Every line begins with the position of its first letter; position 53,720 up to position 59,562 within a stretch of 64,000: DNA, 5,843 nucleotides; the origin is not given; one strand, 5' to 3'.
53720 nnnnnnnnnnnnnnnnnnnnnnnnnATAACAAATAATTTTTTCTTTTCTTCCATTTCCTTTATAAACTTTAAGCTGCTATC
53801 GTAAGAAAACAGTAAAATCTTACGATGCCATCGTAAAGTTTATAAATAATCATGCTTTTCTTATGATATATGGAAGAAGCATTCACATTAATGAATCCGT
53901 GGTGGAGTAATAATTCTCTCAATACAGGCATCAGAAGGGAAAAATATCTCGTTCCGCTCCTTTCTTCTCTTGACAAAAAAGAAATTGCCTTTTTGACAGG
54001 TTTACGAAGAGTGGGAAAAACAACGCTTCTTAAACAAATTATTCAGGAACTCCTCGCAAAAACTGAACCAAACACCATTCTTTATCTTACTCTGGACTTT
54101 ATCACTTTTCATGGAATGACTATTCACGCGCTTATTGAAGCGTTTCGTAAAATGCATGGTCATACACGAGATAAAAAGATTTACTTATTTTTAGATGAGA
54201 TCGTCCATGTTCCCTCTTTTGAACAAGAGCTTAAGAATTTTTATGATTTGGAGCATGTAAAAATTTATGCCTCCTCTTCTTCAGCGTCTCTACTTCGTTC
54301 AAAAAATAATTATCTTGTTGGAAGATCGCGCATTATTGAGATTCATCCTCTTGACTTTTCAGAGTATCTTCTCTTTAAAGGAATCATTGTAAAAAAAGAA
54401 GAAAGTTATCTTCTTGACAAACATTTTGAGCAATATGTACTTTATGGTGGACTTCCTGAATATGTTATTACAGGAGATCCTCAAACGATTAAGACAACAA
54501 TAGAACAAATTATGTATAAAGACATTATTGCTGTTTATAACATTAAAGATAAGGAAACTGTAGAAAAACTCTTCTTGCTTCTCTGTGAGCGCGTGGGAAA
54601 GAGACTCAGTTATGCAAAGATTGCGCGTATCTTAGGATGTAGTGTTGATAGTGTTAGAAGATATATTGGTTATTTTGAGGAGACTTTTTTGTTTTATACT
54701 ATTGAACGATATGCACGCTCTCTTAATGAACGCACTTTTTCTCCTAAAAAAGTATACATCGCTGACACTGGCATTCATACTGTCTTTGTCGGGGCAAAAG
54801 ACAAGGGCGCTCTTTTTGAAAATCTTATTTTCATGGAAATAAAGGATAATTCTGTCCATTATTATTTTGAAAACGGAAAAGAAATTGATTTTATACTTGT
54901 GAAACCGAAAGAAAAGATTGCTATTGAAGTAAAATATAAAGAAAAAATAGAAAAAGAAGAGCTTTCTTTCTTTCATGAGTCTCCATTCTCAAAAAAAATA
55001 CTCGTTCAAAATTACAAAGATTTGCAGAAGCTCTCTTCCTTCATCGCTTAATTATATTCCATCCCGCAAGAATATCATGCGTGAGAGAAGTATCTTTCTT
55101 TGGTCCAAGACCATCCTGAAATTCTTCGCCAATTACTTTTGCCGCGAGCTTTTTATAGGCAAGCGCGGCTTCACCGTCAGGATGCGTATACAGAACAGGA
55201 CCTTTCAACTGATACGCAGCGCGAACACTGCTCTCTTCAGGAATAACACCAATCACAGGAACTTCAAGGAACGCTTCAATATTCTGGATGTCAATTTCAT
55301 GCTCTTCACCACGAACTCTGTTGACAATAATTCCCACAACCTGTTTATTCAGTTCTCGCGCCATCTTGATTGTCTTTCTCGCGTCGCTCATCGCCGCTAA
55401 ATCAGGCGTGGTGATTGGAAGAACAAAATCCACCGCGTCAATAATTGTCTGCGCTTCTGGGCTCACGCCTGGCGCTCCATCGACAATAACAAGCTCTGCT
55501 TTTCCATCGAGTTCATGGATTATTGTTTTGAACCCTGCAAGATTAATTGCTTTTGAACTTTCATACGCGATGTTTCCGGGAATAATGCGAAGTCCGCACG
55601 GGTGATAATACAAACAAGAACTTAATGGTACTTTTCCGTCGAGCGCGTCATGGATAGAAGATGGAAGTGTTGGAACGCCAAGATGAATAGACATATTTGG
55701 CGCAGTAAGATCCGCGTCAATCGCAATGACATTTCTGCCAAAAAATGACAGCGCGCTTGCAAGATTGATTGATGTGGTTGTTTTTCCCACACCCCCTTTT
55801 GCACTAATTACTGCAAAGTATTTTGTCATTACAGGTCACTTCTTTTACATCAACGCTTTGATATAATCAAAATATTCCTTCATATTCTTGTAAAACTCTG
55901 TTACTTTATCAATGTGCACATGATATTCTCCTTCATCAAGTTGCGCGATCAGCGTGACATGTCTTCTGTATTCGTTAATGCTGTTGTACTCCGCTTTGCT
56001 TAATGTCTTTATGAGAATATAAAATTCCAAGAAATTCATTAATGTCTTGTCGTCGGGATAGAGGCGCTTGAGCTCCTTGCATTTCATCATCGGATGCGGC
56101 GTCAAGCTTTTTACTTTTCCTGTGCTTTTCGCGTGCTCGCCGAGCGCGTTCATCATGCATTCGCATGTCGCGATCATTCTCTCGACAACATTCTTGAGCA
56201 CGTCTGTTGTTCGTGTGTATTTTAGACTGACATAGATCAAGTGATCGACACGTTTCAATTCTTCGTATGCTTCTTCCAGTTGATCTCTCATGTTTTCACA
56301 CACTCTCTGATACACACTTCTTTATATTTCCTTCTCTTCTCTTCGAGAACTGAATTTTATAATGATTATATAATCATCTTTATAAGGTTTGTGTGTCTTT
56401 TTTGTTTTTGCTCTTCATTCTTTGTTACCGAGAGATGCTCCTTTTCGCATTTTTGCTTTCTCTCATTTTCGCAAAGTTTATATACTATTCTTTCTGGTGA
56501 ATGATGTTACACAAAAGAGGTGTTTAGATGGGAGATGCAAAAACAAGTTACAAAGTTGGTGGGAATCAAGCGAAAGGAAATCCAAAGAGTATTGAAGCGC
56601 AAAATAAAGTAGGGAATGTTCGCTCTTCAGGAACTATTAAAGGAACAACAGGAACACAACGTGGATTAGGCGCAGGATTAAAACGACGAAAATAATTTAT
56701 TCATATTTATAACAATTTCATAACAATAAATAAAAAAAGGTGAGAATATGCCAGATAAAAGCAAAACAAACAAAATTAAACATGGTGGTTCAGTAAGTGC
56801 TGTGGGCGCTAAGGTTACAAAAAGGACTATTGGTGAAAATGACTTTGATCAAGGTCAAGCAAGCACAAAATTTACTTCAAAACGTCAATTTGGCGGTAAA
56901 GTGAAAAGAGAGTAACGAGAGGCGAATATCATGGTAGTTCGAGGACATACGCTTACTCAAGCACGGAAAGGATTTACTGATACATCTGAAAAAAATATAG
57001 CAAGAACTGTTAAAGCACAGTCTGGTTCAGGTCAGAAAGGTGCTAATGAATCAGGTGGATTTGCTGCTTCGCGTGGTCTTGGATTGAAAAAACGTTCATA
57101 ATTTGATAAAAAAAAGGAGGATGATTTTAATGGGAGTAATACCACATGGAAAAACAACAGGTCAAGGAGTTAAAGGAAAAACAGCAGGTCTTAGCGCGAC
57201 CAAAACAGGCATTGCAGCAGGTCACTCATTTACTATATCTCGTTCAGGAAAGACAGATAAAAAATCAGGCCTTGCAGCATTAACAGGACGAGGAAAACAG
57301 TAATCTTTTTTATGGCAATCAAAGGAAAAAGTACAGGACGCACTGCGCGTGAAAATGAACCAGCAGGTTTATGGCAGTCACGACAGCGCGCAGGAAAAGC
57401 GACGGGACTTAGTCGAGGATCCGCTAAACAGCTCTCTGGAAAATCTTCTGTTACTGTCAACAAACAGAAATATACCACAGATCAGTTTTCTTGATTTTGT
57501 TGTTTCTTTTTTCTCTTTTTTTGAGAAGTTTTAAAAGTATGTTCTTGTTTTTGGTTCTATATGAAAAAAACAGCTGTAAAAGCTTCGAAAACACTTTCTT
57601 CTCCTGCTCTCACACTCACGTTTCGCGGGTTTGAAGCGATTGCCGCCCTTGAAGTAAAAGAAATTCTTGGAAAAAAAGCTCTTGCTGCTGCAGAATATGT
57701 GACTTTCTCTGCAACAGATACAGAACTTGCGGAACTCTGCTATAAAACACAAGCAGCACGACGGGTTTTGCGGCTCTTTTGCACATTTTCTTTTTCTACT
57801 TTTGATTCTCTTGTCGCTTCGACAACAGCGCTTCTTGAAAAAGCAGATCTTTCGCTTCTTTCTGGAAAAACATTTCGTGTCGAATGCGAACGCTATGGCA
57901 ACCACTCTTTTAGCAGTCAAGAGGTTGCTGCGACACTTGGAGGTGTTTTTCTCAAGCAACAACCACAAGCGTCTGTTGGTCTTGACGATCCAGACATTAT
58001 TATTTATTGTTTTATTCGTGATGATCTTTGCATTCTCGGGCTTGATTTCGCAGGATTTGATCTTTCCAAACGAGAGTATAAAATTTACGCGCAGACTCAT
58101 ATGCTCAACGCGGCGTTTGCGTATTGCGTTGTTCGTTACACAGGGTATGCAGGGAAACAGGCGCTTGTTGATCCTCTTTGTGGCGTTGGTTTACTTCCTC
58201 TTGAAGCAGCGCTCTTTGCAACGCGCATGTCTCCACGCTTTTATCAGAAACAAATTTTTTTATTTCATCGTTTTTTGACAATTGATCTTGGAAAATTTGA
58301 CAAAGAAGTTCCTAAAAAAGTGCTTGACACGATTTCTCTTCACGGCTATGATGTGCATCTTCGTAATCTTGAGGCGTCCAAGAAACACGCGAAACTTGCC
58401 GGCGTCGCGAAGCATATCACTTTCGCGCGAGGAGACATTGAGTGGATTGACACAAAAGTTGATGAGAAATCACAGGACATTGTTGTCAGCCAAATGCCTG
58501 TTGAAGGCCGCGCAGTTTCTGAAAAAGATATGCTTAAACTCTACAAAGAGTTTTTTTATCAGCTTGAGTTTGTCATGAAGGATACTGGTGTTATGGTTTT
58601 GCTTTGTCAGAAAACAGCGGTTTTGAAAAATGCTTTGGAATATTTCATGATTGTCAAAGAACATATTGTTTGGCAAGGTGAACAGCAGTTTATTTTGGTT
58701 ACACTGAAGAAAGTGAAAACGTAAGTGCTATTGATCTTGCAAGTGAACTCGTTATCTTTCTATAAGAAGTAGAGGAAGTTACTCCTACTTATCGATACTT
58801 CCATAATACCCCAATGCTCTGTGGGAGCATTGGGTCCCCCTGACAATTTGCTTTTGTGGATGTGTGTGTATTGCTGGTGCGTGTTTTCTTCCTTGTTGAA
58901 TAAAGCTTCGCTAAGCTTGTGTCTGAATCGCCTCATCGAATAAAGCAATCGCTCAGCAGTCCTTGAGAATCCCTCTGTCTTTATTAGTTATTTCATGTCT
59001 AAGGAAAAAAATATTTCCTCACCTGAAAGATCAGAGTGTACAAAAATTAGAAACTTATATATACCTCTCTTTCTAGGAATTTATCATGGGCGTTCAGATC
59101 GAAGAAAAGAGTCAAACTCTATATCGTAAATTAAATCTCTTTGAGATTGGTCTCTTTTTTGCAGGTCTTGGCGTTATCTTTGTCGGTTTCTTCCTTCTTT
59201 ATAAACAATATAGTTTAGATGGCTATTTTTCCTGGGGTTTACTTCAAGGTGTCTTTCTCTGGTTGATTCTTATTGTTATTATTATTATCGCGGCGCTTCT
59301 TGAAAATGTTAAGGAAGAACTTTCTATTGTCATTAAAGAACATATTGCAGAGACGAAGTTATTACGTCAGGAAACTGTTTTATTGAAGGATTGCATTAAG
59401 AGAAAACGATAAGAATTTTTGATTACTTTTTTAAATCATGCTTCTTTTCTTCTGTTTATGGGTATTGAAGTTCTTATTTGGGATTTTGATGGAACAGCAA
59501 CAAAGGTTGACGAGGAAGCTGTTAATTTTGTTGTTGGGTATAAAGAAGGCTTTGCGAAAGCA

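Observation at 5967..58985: Five-copy intergenic hairpin element with compensatory stem changes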

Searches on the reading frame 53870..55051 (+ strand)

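Call 66: search_protein_families(library=pfam, proteins=[window:53870-55051:+], max_evalue=0.00001)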
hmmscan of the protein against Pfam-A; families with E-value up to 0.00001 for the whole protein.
window:53870-55051:+ (393 aa): 3 families
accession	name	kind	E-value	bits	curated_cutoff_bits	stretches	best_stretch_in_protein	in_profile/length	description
PF13173.12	AAA_14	-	1.6e-30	106.2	27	1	37-167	2-129/129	AAA domain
PF13635.12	DUF4143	-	1.2e-26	93.8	28.1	1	217-356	2-159/160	Domain of unknown function (DUF4143)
PF01637.24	ATPase_2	-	1.1e-08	35.6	33.2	0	23-66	4-49/225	ATPase domain predominantly from Archaea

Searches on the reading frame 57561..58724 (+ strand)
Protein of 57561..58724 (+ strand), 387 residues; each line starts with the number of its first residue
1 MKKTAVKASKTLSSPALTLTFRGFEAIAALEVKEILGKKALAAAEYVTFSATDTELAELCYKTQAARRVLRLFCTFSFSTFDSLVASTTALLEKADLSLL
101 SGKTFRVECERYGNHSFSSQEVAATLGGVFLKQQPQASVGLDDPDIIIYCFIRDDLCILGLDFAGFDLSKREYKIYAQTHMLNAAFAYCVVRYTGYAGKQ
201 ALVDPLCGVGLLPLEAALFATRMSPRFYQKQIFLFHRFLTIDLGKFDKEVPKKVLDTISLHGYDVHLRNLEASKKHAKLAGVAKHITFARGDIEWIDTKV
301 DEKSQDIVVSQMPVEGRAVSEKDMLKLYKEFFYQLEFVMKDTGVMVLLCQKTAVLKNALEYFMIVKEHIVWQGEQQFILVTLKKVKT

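Call 12: search_protein_families(library=pfam, proteins=[window:57561-58724:+])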
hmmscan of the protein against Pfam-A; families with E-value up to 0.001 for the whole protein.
window:57561-58724:+ (387 aa): 3 families
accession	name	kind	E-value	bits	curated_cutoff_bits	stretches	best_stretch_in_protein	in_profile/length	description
PF01170.24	UPF0020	-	2.7e-27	96.2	22.3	1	171-369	1-186/197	RMKL-like, methyltransferase domain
PF02926.22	THUMP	-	2.5e-13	50.7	20.6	1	80-162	3-84/84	THUMP domain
PF13847.12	Methyltransf_31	-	0.00044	20.4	27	1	253-346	24-108/145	Methyltransferase domain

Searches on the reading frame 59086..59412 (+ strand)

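Call 12: search_protein_families(library=pfam, proteins=[window:59086-59412:+])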
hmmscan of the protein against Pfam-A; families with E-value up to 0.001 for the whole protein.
window:59086-59412:+ (108 aa): 2 families
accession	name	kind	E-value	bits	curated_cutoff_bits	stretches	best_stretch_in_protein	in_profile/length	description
PF07332.16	Phage_holin_3_6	-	0.00068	20.1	28.4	1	3-91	24-109/116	Putative Actinobacterial Holin-X, holin superfamily III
PF20990.2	DUF2207_C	-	0.00097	19.3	33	0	6-78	128-195/247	Predicted membrane protein (DUF2207) C-terminal domain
